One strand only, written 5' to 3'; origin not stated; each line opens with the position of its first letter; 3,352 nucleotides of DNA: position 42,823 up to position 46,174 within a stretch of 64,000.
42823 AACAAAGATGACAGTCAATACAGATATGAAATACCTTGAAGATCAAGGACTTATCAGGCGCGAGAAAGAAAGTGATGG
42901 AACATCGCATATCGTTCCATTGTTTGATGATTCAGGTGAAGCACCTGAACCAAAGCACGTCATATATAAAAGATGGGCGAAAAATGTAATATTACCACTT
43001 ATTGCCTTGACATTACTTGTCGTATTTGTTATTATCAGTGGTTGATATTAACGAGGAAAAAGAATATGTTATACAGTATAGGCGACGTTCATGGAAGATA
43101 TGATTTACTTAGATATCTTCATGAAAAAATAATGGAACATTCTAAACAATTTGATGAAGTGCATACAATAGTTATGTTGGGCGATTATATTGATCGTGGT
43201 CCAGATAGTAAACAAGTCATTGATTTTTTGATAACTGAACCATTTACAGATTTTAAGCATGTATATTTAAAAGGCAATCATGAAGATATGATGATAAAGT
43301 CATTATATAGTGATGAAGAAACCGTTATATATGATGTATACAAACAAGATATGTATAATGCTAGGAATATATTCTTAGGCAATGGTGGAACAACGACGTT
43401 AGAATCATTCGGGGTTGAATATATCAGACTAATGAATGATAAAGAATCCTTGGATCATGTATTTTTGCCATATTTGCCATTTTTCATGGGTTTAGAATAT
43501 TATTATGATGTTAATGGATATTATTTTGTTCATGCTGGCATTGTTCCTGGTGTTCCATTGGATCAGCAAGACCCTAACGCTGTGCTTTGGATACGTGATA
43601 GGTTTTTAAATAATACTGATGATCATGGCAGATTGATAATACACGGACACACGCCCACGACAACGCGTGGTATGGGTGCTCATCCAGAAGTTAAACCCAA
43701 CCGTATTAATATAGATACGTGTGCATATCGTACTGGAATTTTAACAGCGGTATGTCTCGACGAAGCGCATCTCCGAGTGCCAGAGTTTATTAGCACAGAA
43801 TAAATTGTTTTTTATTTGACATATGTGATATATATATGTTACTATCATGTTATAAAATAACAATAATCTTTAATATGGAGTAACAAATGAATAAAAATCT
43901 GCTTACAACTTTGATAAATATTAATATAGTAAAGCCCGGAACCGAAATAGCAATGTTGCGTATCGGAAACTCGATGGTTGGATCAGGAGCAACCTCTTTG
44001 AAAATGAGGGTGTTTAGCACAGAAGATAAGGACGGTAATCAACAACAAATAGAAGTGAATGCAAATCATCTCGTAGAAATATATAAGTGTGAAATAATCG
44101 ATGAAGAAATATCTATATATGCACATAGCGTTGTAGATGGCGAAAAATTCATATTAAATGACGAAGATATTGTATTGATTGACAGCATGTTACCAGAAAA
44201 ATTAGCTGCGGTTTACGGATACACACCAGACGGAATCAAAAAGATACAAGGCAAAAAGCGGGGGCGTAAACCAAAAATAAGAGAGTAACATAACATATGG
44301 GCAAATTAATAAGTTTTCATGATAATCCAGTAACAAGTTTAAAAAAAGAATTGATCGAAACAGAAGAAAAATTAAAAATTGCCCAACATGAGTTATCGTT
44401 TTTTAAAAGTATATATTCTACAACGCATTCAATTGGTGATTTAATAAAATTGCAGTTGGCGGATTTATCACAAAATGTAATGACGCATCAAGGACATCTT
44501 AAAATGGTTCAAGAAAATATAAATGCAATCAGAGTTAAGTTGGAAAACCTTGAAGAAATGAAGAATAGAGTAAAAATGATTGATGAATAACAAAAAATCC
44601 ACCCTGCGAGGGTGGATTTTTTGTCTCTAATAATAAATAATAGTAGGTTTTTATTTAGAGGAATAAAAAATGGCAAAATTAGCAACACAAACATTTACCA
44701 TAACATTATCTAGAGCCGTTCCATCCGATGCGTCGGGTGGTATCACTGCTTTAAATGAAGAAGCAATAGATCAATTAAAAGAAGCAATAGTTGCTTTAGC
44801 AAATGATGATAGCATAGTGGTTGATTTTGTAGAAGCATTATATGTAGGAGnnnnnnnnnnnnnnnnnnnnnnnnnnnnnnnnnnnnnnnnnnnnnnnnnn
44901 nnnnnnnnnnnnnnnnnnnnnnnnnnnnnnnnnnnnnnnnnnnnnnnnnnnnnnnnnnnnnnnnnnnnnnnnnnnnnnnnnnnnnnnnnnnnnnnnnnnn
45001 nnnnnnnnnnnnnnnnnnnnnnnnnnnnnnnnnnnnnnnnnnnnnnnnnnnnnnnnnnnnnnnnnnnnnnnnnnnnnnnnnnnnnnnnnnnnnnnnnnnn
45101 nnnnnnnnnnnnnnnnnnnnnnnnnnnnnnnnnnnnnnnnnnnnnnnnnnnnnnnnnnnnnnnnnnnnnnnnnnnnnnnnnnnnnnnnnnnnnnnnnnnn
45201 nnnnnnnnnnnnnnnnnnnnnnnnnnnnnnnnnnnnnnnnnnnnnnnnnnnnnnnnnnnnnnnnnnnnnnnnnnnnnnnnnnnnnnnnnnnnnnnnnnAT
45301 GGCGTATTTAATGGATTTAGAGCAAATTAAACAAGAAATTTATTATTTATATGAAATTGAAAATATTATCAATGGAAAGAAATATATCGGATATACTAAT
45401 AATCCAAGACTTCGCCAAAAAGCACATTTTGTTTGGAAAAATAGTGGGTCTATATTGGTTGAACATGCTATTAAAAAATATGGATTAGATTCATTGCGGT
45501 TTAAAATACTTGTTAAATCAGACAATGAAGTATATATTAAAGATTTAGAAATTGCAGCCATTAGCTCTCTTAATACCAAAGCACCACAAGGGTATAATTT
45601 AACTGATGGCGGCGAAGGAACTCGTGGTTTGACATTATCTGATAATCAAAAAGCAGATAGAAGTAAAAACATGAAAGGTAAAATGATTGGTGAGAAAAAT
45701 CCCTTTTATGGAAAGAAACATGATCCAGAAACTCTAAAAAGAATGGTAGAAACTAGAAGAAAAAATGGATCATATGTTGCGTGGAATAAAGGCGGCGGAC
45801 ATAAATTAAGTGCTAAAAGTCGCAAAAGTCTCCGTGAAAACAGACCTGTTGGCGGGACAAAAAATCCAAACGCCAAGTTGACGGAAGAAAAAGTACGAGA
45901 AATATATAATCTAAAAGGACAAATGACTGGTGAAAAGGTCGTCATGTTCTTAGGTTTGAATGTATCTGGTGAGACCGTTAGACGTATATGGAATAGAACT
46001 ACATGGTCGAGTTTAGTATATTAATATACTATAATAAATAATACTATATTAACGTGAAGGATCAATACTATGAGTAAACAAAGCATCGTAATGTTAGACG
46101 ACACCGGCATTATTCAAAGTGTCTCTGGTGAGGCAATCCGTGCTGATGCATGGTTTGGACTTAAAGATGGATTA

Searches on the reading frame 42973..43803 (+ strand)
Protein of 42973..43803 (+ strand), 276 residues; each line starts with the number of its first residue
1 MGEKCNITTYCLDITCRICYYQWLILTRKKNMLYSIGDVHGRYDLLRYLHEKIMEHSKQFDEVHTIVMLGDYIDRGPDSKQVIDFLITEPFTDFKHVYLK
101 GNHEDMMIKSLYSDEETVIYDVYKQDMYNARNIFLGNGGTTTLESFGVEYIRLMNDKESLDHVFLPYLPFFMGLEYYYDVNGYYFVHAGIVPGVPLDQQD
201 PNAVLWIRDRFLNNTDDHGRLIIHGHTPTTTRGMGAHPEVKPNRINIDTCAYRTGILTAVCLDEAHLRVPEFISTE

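Call 3: search_protein_families(library=pfam, proteins=[window:42973-43803:+], max_evalue=0.1)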
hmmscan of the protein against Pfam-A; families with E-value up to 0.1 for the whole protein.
window:42973-43803:+ (276 aa): 2 families
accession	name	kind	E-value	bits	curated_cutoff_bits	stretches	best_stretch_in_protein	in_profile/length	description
PF00149.33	Metallophos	-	4.5e-14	53.7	21.5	1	36-237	6-165/191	Calcineurin-like phosphoesterase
PF06874.16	FBPase_2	-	0.0077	15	27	1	63-122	184-238/639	Firmicute fructose-1,6-bisphosphatase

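Call 4: search_protein_families(library=phrogs, proteins=[window:42973-43803:+], max_evalue=0.01)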
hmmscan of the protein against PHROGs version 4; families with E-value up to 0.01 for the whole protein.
window:42973-43803:+ (276 aa): 6 families
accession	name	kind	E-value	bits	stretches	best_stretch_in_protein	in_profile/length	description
phrog_246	-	other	1.9e-45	156.7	1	28-271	173-391/417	NinI-like serine-threonine phosphatase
phrog_20114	-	other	9.1e-13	49.7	1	30-132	2-103/131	phosphoesterase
phrog_8238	-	DNA, RNA and nucleotide metabolism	2e-09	37.1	1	29-155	170-276/737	RNA ligase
phrog_1649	-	other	4.3e-07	29.9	1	27-112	32-112/308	metallo-phosphoesterase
phrog_9096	-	unknown function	5.4e-06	27.4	1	29-112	11-85/157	-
phrog_28031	-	unknown function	7.4e-06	26.3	1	35-111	145-223/406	-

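Call 78: search_solved_structures(query=window:43066-43803:+, max_evalue=0.001)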
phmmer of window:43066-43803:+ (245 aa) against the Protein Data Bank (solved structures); distinct sequences matched with E-value up to 0.001: 42.
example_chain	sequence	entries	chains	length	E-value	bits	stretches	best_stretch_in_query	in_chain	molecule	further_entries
5vjv_A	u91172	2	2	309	1.1e-09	41.3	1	4-73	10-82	Rhizobiales-like phosphatase 2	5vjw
9tp7_A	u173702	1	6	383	7.5e-07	32.1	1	5-82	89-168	Serine/threonine-protein phosphatase BSU1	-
9tp8_A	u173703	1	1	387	3.3e-06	30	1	5-82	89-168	Serine/threonine-protein phosphatase BSU1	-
1g5b_A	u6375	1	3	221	2.8e-05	26.9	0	3-81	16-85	SERINE/THREONINE PROTEIN PHOSPHATASE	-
1u32_A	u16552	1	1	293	0.00019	24.2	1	5-82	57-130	Serine/threonine protein phosphatase PP1-gamma catalytic subunit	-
4v0v_A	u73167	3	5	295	0.0002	24.2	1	5-82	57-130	SERINE/THREONINE-PROTEIN PHOSPHATASE PP1-GAMMA CATALYTIC SUBUNIT | PROTEIN PHOSPHATASE PP1-GAMMA CATALYTIC SUBUNIT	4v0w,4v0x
7txh_C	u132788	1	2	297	0.0002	24.1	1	5-82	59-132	Serine/threonine-protein phosphatase PP1-alpha catalytic subunit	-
7t0y_A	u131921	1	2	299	0.0002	24.1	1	5-82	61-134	Serine/threonine-protein phosphatase PP1-alpha catalytic subunit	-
3e7a_A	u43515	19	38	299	0.0002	24.1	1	5-82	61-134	Serine/threonine-protein phosphatase PP1-alpha catalytic subunit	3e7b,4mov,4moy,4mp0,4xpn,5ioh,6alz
3n5u_A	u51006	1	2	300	0.0002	24.1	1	5-82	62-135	Serine/threonine-protein phosphatase PP1-alpha catalytic subunit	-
5zt0_A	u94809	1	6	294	0.0002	24.1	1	5-82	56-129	Serine/threonine-protein phosphatase PP1-alpha catalytic subunit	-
5inb_A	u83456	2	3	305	0.00021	24.1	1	5-82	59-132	Serine/threonine-protein phosphatase PP1-gamma catalytic subunit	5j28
6obn_A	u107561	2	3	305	0.00021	24.1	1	5-82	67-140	Serine/threonine-protein phosphatase PP1-alpha catalytic subunit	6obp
3v4y_A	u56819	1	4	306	0.00021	24.1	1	5-82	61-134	Serine/threonine-protein phosphatase PP1-alpha catalytic subunit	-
1it6_A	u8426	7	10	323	0.00023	23.9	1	5-82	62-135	SERINE/THREONINE PROTEIN PHOSPHATASE 1 GAMMA (PP1-GAMMA) CATALYTIC SUBUNIT | SERINE/THREONINE PROTEIN PHOSPHATASE PP1-GAMMA CATALYTIC SUBUNIT | SERINE/THREONINE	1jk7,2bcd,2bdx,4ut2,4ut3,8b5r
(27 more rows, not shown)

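Call 81: search_protein_families(library=padloc, proteins=[window:43066-43803:+], max_evalue=0.01)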
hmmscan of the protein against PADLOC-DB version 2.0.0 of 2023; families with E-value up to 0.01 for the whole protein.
window:43066-43803:+ (245 aa): 0 families

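Call 82: search_protein_families(library=ncbifam, proteins=[window:43066-43803:+], max_evalue=0.001)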
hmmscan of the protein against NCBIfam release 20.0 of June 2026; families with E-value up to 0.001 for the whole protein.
window:43066-43803:+ (245 aa): 6 families
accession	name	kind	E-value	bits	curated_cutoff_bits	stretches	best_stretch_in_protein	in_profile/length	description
NF008516.0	PRK11439.1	equivalog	7.1e-10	39.2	326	1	3-87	20-95/218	protein-serine/threonine phosphatase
NF001204.0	PRK00166.1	equivalog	2.3e-09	37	176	1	2-80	3-74/276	symmetrical bis(5'-nucleosyl)-tetraphosphatase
NF007425.0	PRK09968.1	equivalog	6.4e-09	35.8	332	1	2-85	17-91/218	protein-serine/threonine phosphatase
NF010148.0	PRK13625.1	equivalog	1.5e-08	34.5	340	1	5-83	6-87/245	bis(5'-nucleosyl)-tetraphosphatase PrpE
TIGR04075.1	bacter_Pnkp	equivalog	1.6e-07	29.9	750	1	5-83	185-272/851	polynucleotide kinase-phosphatase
TIGR00668.1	apaH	equivalog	0.00068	19.2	222.85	0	3-56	4-53/279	bis(5'-nucleosyl)-tetraphosphatase (symmetrical) ApaH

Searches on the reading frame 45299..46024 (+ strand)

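Call 12: search_protein_families(library=phrogs, proteins=[window:45299-46024:+], max_evalue=0.00001)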
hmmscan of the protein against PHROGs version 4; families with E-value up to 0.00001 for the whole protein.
window:45299-46024:+ (241 aa): 4 families
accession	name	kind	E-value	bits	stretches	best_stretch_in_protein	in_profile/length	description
phrog_314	-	DNA, RNA and nucleotide metabolism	1e-28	101.6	1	10-175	174-341/574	homing endonuclease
phrog_7168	-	DNA, RNA and nucleotide metabolism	2.4e-22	80.7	1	16-238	3-216/284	homing endonuclease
phrog_5123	-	DNA, RNA and nucleotide metabolism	3.8e-14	53.9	1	16-109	3-96/152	homing endonuclease with GIY-YIG motif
phrog_19446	-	DNA, RNA and nucleotide metabolism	1.2e-10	42.3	1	15-134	2-127/254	homing endonuclease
